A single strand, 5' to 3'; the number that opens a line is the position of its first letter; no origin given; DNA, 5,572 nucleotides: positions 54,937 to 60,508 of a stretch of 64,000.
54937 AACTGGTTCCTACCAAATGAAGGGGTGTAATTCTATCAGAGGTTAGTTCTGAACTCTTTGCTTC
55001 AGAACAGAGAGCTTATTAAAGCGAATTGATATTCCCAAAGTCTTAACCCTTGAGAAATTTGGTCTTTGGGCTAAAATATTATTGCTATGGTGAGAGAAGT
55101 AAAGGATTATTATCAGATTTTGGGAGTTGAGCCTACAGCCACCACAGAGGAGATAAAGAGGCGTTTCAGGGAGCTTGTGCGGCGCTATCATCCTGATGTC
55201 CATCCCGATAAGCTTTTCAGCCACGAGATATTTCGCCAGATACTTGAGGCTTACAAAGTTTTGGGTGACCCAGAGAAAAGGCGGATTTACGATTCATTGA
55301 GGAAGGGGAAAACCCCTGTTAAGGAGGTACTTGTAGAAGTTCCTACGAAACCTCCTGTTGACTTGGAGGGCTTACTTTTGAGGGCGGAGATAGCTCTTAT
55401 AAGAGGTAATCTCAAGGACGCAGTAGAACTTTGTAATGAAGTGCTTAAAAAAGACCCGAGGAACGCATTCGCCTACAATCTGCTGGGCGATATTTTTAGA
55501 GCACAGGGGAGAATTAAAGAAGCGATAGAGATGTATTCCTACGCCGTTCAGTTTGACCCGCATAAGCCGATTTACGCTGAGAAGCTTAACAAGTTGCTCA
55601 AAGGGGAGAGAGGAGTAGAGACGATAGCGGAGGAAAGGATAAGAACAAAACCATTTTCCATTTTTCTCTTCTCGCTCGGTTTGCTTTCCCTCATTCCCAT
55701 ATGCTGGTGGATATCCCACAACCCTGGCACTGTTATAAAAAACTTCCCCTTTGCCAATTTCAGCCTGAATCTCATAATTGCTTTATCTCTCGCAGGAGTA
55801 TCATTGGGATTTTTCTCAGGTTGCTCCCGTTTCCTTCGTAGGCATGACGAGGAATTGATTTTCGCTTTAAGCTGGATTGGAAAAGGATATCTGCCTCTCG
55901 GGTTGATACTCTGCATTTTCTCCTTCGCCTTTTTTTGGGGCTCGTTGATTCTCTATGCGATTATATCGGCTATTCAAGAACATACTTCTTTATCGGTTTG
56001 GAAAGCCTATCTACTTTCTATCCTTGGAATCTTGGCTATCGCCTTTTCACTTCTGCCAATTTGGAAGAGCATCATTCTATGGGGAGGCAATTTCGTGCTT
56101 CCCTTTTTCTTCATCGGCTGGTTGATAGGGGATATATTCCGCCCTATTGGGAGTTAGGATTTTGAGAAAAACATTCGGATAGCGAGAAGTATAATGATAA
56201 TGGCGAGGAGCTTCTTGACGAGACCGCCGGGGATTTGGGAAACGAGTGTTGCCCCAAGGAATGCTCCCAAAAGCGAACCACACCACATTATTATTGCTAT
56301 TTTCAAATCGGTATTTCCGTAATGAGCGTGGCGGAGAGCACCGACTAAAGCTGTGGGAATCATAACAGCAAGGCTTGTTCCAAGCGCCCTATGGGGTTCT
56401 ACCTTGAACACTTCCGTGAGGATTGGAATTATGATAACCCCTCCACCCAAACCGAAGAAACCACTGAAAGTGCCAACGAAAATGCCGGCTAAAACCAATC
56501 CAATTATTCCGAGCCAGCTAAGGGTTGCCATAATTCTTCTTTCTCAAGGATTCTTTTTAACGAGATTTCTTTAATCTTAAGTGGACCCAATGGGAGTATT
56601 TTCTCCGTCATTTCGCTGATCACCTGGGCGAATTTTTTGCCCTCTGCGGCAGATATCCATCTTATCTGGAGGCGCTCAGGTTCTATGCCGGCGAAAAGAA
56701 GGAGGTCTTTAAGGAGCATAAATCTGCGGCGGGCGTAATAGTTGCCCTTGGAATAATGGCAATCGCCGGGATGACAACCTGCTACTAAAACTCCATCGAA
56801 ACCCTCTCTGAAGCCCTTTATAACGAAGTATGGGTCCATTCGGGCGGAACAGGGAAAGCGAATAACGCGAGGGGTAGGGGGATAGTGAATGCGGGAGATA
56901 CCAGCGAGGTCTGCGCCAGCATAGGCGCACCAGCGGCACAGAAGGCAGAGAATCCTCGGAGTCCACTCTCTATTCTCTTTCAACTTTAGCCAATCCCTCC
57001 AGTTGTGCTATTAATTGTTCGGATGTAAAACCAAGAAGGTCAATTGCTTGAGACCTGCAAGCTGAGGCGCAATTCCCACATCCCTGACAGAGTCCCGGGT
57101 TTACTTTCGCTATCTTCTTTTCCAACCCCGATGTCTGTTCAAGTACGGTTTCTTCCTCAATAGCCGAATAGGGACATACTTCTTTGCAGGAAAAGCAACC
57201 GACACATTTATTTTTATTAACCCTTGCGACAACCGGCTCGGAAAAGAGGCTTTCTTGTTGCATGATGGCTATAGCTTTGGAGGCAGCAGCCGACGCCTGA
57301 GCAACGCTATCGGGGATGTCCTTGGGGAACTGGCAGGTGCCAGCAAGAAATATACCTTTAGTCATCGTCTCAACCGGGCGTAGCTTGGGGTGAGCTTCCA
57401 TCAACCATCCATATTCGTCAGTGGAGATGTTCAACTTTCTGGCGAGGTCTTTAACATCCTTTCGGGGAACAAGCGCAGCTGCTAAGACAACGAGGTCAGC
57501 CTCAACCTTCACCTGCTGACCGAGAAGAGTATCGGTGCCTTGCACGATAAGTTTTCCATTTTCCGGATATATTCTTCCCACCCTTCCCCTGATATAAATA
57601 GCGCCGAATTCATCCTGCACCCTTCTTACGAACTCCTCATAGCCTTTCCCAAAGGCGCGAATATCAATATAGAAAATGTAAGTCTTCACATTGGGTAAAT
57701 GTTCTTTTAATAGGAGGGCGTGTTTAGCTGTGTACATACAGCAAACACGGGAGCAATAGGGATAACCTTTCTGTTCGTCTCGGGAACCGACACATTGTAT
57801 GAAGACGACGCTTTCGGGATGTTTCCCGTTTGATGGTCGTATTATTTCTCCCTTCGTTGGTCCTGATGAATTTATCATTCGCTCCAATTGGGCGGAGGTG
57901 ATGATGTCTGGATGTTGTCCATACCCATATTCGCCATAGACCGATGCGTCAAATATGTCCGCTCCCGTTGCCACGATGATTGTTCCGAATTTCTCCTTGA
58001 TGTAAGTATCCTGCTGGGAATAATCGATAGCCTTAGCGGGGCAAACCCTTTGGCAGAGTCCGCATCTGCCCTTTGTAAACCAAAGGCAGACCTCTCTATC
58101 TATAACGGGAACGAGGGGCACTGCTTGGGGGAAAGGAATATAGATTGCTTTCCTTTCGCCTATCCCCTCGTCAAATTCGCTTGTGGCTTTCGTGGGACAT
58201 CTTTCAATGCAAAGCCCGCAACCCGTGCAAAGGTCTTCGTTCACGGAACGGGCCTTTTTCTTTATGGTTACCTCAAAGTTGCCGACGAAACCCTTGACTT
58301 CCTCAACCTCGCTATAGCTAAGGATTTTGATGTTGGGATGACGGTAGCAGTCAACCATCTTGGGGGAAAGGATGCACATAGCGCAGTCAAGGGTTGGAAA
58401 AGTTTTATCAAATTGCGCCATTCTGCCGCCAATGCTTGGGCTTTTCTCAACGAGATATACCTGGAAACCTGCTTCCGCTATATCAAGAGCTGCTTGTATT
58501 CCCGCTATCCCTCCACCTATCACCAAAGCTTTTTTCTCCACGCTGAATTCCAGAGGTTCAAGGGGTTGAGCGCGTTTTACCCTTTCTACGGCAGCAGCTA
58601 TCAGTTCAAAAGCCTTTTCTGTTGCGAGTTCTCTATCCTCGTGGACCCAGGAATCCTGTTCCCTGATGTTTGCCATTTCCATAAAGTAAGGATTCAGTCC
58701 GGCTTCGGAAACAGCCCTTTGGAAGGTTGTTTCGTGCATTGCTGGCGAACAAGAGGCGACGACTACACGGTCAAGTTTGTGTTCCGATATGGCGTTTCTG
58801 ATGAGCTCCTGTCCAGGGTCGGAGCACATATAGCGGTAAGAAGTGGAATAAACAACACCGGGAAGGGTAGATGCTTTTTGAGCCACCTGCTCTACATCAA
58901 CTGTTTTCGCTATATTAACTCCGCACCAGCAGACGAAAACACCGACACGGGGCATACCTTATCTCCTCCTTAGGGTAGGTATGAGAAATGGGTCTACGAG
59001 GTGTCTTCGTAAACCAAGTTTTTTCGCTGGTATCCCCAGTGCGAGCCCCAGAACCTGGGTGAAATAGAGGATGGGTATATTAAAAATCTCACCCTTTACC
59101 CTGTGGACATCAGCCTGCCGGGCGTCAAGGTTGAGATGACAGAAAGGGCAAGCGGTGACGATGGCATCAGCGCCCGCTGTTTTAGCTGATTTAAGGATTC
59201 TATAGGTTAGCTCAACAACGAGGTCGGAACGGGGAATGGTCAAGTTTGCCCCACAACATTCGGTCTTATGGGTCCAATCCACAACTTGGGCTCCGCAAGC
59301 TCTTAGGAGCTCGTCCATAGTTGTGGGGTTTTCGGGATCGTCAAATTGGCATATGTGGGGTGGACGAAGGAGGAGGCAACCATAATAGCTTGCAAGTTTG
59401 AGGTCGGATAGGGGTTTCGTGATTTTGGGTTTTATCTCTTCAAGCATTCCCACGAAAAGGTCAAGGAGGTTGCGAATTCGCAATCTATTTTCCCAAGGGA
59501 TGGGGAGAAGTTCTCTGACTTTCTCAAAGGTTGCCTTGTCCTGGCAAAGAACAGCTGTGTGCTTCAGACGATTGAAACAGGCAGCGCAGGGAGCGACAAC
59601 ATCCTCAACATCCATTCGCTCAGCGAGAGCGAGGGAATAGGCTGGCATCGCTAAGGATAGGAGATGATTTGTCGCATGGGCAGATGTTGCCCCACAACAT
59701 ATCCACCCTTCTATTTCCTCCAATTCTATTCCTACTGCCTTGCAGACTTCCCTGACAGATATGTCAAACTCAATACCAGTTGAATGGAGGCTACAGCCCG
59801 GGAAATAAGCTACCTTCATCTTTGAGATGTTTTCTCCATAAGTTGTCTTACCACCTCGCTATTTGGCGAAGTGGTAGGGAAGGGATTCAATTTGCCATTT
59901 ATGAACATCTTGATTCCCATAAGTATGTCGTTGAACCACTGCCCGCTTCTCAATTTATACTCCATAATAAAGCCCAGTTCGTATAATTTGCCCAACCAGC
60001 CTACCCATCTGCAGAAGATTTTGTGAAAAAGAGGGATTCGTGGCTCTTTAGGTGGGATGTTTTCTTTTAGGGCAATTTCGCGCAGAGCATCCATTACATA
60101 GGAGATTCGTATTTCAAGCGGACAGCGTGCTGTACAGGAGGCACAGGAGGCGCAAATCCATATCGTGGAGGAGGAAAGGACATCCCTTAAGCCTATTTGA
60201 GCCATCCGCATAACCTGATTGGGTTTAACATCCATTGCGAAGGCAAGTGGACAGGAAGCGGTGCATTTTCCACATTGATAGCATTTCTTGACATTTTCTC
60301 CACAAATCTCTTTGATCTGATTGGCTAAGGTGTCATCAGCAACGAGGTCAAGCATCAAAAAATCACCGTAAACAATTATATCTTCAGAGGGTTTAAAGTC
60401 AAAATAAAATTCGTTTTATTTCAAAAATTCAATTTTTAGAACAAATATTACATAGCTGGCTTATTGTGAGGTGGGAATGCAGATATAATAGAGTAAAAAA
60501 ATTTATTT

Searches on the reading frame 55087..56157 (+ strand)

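Call 36: search_protein_families(library=pfam, proteins=[window:55087-56157:+], max_evalue=0.0001)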
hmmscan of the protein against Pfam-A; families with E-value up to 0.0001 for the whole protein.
window:55087-56157:+ (356 aa): 11 families
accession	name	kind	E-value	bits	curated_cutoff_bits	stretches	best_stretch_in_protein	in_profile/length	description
PF00226.36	DnaJ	-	1.2e-22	80.2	27.8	1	7-69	1-63/63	DnaJ domain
PF00515.34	TPR_1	-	4.7e-11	42.4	27.8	1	127-159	1-33/34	Tetratricopeptide repeat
PF13432.12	TPR_16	-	6.1e-11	43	32.7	1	98-160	2-64/65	Tetratricopeptide repeat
PF07719.23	TPR_2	-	7.3e-11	41.8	27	0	127-159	1-33/34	Tetratricopeptide repeat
PF13414.12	TPR_11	-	5.3e-09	36.1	26.8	1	134-161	1-28/42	TPR repeat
PF13428.12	TPR_14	-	6e-07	30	23.5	0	94-135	2-43/44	Tetratricopeptide repeat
PF13431.12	TPR_17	-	1.2e-06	28.7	24.4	1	115-148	1-34/34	Tetratricopeptide repeat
PF13424.12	TPR_12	-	2.8e-06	27.8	30.1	1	108-150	25-68/77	Tetratricopeptide repeat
PF14559.12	TPR_19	-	2.9e-06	28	25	1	104-165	2-63/68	Tetratricopeptide repeat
PF25063.1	ARM_TT21_C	-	7e-05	23.2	35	0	95-160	97-162/209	Tetratricopeptide repeat protein 21 C-terminal ARM domain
PF13181.12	TPR_8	-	8.9e-05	22.8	25.7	0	129-158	3-32/34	Tetratricopeptide repeat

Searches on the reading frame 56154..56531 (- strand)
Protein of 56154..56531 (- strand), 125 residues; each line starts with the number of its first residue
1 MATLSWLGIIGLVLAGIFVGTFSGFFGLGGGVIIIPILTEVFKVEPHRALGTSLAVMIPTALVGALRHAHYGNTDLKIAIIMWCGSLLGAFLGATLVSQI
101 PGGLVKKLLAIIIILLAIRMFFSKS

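Call 36: search_protein_families(library=pfam, proteins=[window:56154-56531:-], max_evalue=0.0001)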
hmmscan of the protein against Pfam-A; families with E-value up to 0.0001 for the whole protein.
window:56154-56531:- (125 aa): 1 family
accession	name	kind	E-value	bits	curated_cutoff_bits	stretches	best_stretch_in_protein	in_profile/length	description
PF01925.25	TauE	-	3.1e-28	99.5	32.6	1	12-124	1-111/237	Sulfite exporter TauE/SafE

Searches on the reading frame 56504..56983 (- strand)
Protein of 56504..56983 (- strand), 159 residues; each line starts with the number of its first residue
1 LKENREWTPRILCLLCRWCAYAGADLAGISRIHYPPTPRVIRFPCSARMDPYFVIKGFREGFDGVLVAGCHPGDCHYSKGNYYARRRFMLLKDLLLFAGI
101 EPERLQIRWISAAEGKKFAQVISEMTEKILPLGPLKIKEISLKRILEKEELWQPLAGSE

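Call 36: search_protein_families(library=pfam, proteins=[window:56504-56983:-], max_evalue=0.0001)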
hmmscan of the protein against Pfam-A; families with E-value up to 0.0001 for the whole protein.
window:56504-56983:- (159 aa): 1 family
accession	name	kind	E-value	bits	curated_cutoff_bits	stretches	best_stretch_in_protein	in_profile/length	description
PF02662.21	FlpD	-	1.9e-50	170.5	22.3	1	11-133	1-123/123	Methyl-viologen-reducing hydrogenase, delta subunit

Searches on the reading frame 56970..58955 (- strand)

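Call 36: search_protein_families(library=pfam, proteins=[window:56970-58955:-], max_evalue=0.0001)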
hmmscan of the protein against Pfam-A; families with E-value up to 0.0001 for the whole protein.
window:56970-58955:- (661 aa): 19 families
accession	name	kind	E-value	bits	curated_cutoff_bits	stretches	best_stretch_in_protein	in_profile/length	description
PF00037.32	Fer4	-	1.1e-19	69.8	21.1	2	238-257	3-22/24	4Fe-4S binding domain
PF12838.12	Fer4_7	-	2.3e-15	57.2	27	1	583-637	1-52/52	4Fe-4S dicluster domain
PF12837.12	Fer4_6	-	3.1e-15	55.7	25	1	576-599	1-24/24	4Fe-4S binding domain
PF13484.11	Fer4_16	-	1.2e-14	55.2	30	0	583-609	1-28/66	4Fe-4S double cluster binding domain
PF13237.11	Fer4_10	-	5.8e-13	49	25.5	1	579-633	4-52/53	4Fe-4S dicluster domain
PF25160.1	LdpA_Fe-S-bd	-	2.2e-12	47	27.6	0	577-603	21-47/49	LdpA Fe-S cluster-binding domain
PF12797.12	Fer4_2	-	2.7e-12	46.2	24.5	0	237-255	4-22/22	4Fe-4S binding domain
PF07992.20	Pyr_redox_2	-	1.3e-11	45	26.1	1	142-238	2-78/291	Pyridine nucleotide-disulphide oxidoreductase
PF14697.11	Fer4_21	-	3e-09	37.3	35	0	232-255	30-53/59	4Fe-4S dicluster domain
PF13187.11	Fer4_9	-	2.4e-08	34.3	27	1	583-638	1-52/52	4Fe-4S dicluster domain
PF12831.13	FAD_oxidored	-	4.5e-08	33.3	27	1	144-180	3-39/416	FAD dependent oxidoreductase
PF13450.12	NAD_binding_8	-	1.6e-07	31.9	21.9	1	145-195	1-51/68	NAD(P)-binding Rossmann-like domain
PF00890.30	FAD_binding_2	-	6.2e-07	29.4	20.4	1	143-178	2-37/414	FAD binding domain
PF13183.11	Fer4_8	-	7.3e-07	30.1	27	0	582-635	3-66/68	4Fe-4S dicluster domain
PF01266.30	DAO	-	3.7e-06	27.1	27.9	1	143-176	2-35/353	FAD dependent oxidoreductase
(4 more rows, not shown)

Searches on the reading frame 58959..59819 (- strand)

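Call 36: search_protein_families(library=pfam, proteins=[window:58959-59819:-], max_evalue=0.0001)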
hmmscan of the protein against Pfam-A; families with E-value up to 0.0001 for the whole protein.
window:58959-59819:- (286 aa): 1 family
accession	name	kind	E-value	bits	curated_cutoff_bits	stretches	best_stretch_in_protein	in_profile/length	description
PF02754.22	CCG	-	3e-25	88.5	20.6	2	143-232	2-85/85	Cysteine-rich domain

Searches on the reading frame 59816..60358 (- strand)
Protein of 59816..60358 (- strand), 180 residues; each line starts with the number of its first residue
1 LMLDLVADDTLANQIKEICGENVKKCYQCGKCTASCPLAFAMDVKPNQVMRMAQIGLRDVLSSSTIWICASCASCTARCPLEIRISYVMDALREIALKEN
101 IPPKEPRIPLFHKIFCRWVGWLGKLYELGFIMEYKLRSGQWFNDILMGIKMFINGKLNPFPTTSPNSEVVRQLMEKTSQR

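Call 36: search_protein_families(library=pfam, proteins=[window:59816-60358:-], max_evalue=0.0001)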
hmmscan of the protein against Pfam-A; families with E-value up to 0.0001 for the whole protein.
window:59816-60358:- (180 aa): 5 families
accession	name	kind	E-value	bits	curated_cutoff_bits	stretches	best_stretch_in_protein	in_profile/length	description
PF13183.11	Fer4_8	-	1.1e-10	42.3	27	1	23-83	2-68/68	4Fe-4S dicluster domain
PF13187.11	Fer4_9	-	3.3e-09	37.1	27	1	25-81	1-49/52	4Fe-4S dicluster domain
PF13534.11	Fer4_17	-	3.8e-09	37.4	22.2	1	25-83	1-60/61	4Fe-4S dicluster domain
PF13237.11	Fer4_10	-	6.5e-07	29.6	25.5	0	22-80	5-53/53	4Fe-4S dicluster domain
PF12838.12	Fer4_7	-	2.5e-06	28.3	27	1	25-81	1-50/52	4Fe-4S dicluster domain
